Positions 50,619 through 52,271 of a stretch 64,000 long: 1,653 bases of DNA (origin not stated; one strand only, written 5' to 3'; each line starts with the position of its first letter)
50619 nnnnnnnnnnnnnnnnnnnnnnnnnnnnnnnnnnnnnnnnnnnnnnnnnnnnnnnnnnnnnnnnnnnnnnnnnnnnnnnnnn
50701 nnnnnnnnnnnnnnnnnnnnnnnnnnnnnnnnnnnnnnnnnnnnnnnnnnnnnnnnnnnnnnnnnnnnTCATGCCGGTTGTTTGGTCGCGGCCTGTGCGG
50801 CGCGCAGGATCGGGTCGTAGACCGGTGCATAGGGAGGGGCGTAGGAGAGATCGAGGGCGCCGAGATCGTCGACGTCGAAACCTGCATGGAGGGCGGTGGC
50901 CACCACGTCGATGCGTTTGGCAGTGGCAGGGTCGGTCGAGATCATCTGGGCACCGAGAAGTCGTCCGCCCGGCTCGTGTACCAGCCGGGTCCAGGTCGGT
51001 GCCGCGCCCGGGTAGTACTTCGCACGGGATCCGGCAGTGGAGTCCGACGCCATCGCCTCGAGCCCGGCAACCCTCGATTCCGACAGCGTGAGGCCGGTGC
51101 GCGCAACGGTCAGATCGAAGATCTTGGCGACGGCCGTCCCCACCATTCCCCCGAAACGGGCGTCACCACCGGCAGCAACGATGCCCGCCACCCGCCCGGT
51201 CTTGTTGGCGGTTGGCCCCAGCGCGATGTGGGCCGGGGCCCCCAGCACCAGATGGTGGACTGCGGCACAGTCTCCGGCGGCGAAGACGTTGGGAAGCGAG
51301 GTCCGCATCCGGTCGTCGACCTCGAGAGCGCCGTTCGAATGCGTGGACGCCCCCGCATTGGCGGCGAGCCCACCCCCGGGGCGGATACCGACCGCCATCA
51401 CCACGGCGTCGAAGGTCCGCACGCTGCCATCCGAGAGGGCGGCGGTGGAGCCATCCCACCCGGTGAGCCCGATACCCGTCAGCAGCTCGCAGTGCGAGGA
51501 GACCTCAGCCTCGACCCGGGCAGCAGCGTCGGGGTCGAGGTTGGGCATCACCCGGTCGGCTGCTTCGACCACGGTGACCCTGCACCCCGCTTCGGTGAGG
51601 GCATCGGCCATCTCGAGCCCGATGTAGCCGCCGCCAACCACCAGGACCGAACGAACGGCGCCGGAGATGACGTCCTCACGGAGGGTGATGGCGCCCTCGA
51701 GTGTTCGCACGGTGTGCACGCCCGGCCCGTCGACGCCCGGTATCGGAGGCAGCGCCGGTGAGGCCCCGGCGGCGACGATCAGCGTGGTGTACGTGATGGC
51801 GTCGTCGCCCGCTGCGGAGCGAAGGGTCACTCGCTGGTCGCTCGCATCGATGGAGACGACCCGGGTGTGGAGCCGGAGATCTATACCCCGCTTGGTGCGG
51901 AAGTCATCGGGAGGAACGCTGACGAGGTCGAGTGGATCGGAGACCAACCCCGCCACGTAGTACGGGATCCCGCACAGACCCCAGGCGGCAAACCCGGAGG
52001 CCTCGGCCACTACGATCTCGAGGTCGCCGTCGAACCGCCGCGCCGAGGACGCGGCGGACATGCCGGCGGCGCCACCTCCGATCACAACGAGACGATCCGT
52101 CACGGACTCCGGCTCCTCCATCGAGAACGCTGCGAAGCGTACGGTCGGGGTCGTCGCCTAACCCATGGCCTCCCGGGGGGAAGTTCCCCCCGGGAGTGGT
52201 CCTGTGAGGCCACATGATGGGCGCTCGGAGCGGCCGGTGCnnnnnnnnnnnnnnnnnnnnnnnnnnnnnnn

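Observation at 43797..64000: Two-operon coenzyme M island: epoxide-carboxylase-type enzymes plus bacterial-type CoM biosynthesis, with no alkene monooxygenase in view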

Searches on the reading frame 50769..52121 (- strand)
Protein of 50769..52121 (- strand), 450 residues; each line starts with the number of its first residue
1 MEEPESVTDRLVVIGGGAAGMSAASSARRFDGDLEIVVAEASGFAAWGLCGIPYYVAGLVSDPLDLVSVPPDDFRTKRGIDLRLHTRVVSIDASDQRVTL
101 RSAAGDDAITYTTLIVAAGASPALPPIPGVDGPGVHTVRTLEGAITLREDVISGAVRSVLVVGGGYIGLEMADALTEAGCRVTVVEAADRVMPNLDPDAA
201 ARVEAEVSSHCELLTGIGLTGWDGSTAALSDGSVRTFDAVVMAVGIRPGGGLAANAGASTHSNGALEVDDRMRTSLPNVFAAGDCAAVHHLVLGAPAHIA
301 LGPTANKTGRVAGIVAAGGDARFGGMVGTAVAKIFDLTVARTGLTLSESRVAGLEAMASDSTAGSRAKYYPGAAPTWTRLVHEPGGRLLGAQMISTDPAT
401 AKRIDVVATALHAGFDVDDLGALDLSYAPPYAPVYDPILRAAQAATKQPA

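Call 3: search_protein_families(library=pfam, proteins=[window:50769-52121:-])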
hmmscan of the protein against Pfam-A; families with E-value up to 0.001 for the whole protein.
window:50769-52121:- (450 aa): 13 families
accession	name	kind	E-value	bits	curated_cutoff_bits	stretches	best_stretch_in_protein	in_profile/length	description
PF07992.20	Pyr_redox_2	-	4.6e-57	194.1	26.1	1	10-293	2-278/291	Pyridine nucleotide-disulphide oxidoreductase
PF00070.33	Pyr_redox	-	1.5e-23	83.6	22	1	158-226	1-70/82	Pyridine nucleotide-disulphide oxidoreductase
PF13738.12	Pyr_redox_3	-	2.8e-12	46.9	30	1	78-283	94-305/305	Pyridine nucleotide-disulphide oxidoreductase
PF02852.28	Pyr_redox_dim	-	3.3e-09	37.4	25.3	1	332-432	4-103/110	Pyridine nucleotide-disulphide oxidoreductase, dimerisation domain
PF01266.30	DAO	-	1e-08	35.5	27.9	1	159-190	2-33/353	FAD dependent oxidoreductase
PF03486.20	HI0933_like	-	1.7e-08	34.7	50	0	11-31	3-23/244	HI0933-like protein Rossmann domain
PF13450.12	NAD_binding_8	-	2.6e-08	34.4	21.9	1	161-191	1-31/68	NAD(P)-binding Rossmann-like domain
PF01593.30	Amino_oxidase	-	4.4e-07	30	19.8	0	70-124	206-260/443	Flavin containing amine oxidoreductase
PF00890.30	FAD_binding_2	-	1.5e-06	28.1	20.4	0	11-41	2-30/414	FAD binding domain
PF13241.12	NAD_binding_7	-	3.3e-06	28.1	22.1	1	157-192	8-41/104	Putative NAD(P)-binding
PF01262.27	AlaDh_PNT_C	-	1.1e-05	25.5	23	0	151-246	23-102/214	Alanine dehydrogenase/PNT, C-terminal domain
PF05834.18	Lycopene_cycl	-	0.00016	21.3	23.4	0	159-192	2-37/380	Lycopene cyclase protein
PF02254.24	TrkA_N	-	0.00072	20.3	23.8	0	159-231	1-72/116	TrkA-N domain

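Call 6: search_protein_families(library=ncbifam, proteins=[window:50769-52121:-])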
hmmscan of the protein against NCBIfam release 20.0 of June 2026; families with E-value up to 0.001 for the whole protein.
window:50769-52121:- (450 aa): 73 families (the best 25 are shown)
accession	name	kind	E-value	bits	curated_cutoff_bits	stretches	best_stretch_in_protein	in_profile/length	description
TIGR03385.1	CoA_CoA_reduc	equivalog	4.5e-107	358.5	578.8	1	10-439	1-436/439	CoA-disulfide reductase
NF007123.0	PRK09564.1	equivalog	6.4e-97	325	458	1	10-438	2-436/444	CoA-disulfide reductase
NF010037.0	PRK13512.1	equivalog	1e-60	205.9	394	1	10-433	3-425/438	CoA-disulfide reductase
NF046103.1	NOXase_Strep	equivalog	8.2e-56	189.8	600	1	11-445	2-441/442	H2O-forming NADH oxidase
NF045765.1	PhenlGlyoxDHPadH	equivalog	2.9e-45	154.9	475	1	11-329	5-319/416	NADH-dependent phenylglyoxylate dehydrogenase subunit epsilon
TIGR02374.1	nitri_red_nirB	equivalog_domain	2e-40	139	578.35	1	11-343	1-329/794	nitrite reductase large subunit NirB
NF042949.2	3PPDioc_HcaD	equivalog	4.4e-36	124.5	450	1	10-289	3-279/386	3-phenylpropionate/cinnamic acid dioxygenase ferredoxin--NAD(+) reductase subunit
NF003437.0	PRK04965.1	equivalog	1.2e-33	116.6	392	1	9-292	3-281/378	NADH:flavorubredoxin reductase NorW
TIGR01350.1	lipoamide_DH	equivalog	5.5e-30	104.5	408.8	1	95-420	116-433/461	dihydrolipoyl dehydrogenase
TIGR02053.1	MerA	equivalog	6.6e-30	104.5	454.45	1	103-423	122-435/465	mercury(II) reductase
NF041682.1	ant_diox_AndAa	equivalog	2.1e-28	99.1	650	1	8-301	3-294/406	anthranilate 1,2-dioxygenase system ferredoxin--NAD(+) reductase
NF007286.0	PRK09754.1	equivalog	1.3e-27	96.6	447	1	11-287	6-278/400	phenylpropionate dioxygenase ferredoxin reductase subunit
NF004943.0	PRK06292.2-1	equivalog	4e-27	95.1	432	1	86-422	107-436/456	dihydrolipoyl dehydrogenase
NF011565.0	PRK14989.1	subfamily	1.1e-25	89.8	883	1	32-297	29-294/847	nitrite reductase large subunit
NF005884.0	PRK07846.1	equivalog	1.4e-21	76.7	501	1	92-420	116-429/454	mycothione reductase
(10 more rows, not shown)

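Call 55: search_solved_structures(query=window:50769-52103:-, max_evalue=1e-40, show_alignments=1)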
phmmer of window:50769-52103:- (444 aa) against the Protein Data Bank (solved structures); distinct sequences matched with E-value up to 1e-40: 28.
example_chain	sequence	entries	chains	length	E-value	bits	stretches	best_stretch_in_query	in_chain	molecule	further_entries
6ruz_A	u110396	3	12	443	1.4e-95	324.3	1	3-439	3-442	NADH oxidase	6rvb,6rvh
4fx9_A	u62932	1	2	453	1.6e-84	287.8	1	3-437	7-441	Coenzyme A disulfide reductase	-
3kd9_A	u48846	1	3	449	2.1e-84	287.5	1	4-437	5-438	Coenzyme A disulfide reductase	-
5l1n_A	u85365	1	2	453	9.5e-84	285.3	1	3-437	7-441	Coenzyme A disulfide reductase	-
6pfz_D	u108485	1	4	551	4e-83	283.2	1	5-440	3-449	NADH oxidase (NoxA-3)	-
8a56_A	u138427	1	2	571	2.1e-78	267.7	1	4-439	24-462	Coenzyme A-persulfide reductase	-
3icr_A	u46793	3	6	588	1.1e-76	262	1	4-440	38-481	Coenzyme A-Disulfide Reductase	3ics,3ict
3cgb_A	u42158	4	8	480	2e-76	261.2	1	5-439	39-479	Pyridine nucleotide-disulfide oxidoreductase, class I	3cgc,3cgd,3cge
3ntd_A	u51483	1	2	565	3e-73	250.7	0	221-439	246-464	FAD-dependent pyridine nucleotide-disulphide oxidoreductase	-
3nta_A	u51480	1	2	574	3.2e-73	250.6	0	221-439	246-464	FAD-dependent pyridine nucleotide-disulphide oxidoreductase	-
4ocg_A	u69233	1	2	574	2.7e-72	247.6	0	221-439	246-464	FAD-dependent pyridine nucleotide-disulphide oxidoreductase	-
3nt6_A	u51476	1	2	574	9.6e-72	245.8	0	221-439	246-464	FAD-dependent pyridine nucleotide-disulphide oxidoreductase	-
3iwa_A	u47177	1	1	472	1.4e-64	222.1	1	4-436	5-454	FAD-dependent pyridine nucleotide-disulphide oxidoreductase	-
1yqz_A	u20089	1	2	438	1.6e-50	175.8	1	4-430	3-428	coenzyme A disulfide reductase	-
4em3_A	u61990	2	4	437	1.9e-50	175.6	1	4-430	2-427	Coenzyme A disulfide reductase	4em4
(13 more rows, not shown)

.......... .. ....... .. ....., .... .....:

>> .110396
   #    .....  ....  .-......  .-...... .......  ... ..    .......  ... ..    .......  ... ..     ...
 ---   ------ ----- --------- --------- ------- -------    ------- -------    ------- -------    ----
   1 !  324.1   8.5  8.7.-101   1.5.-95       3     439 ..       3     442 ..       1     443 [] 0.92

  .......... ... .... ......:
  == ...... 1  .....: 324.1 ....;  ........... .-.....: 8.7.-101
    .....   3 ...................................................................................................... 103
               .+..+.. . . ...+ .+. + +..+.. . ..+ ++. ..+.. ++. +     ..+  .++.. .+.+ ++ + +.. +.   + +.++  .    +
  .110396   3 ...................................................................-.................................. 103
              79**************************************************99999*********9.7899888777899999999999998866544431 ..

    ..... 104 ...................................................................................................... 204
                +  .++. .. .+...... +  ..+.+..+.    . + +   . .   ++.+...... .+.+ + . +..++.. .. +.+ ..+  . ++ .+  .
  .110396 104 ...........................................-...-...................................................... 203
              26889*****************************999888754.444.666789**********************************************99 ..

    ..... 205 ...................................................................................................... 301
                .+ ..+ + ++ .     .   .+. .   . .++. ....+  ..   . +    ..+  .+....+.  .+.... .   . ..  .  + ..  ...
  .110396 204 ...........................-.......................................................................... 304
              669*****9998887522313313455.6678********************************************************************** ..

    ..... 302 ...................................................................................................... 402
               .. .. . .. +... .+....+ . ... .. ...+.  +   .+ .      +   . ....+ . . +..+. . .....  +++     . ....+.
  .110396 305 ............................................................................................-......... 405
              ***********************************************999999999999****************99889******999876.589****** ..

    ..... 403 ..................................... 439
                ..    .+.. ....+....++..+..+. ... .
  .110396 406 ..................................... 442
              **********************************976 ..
